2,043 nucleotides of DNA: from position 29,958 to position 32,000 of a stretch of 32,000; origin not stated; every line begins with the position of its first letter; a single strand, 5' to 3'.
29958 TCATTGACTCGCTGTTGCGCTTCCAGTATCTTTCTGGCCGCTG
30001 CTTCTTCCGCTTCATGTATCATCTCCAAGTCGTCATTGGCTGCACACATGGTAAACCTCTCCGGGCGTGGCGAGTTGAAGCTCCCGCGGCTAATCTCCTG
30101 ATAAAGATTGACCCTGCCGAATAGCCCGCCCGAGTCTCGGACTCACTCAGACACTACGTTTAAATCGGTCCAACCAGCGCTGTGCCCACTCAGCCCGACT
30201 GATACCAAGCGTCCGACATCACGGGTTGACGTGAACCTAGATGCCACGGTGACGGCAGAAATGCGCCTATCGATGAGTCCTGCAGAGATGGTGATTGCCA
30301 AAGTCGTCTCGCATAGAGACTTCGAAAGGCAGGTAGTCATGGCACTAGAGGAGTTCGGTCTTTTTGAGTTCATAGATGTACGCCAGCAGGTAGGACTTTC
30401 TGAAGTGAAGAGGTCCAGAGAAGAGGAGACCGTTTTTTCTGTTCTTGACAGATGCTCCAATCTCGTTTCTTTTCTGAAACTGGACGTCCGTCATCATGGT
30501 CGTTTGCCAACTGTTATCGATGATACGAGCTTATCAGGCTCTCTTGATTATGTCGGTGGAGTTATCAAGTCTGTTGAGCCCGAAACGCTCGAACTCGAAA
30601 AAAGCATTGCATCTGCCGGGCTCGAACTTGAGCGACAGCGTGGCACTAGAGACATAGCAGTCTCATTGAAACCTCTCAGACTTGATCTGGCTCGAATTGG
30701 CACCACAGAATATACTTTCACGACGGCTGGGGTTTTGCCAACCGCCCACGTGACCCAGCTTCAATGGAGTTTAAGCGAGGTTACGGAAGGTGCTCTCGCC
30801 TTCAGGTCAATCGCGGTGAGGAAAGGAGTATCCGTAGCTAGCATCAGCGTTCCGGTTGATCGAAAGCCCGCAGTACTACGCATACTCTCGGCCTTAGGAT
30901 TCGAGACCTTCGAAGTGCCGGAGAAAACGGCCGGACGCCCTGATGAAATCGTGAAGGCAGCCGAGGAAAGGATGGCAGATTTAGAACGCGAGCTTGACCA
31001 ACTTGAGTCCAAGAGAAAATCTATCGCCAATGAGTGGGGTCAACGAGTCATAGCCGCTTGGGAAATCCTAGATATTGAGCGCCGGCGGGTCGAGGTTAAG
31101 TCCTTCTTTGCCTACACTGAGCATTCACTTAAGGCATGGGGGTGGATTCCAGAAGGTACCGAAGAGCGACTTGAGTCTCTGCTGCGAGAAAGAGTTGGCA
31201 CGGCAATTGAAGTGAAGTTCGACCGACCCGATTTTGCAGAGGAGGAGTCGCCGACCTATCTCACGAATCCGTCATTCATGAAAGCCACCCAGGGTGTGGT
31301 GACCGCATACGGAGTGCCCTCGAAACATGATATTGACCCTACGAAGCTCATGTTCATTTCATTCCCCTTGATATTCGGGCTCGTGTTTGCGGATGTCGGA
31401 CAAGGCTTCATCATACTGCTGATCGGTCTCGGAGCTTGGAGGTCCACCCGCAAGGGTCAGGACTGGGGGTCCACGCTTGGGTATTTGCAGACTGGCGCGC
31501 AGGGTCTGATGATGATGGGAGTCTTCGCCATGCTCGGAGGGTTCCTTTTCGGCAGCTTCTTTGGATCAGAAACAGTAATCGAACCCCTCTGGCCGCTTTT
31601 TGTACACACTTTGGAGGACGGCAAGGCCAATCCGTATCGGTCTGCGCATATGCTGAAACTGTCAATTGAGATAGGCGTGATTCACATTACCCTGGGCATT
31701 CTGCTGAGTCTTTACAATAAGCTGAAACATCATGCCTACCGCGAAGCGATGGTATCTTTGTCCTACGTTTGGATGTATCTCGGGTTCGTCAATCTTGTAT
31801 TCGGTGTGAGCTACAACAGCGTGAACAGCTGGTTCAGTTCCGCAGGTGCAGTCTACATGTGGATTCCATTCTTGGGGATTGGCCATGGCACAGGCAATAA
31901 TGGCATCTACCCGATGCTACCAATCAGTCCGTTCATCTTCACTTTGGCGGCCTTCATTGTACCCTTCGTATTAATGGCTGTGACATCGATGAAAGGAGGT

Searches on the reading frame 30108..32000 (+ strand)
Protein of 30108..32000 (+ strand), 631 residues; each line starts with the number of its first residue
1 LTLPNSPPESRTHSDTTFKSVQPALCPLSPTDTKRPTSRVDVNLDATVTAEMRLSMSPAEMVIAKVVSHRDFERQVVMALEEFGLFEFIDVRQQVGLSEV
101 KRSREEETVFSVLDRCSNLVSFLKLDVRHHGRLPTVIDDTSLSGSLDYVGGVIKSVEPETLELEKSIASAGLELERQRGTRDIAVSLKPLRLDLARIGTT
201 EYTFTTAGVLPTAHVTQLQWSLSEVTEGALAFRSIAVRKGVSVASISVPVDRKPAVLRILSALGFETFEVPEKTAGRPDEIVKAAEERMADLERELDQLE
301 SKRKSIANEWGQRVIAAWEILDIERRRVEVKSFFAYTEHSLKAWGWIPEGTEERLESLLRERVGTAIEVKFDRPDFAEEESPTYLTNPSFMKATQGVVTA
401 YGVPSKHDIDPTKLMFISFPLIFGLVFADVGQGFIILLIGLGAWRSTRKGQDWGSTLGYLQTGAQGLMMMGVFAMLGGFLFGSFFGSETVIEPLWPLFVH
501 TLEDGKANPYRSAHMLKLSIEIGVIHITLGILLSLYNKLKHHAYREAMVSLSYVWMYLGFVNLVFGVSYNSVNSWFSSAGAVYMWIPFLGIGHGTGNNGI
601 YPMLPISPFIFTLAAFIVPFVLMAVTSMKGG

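Call 5: search_protein_families(library=pfam, proteins=[window:30108-32000:+])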
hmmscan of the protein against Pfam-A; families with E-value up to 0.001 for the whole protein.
window:30108-32000:+ (631 aa): 1 family
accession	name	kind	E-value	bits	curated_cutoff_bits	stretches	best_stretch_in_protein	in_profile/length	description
PF01496.24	V_ATPase_I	-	1.6e-32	112.9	30.7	1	253-488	220-460/815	V-type ATPase 116kDa subunit family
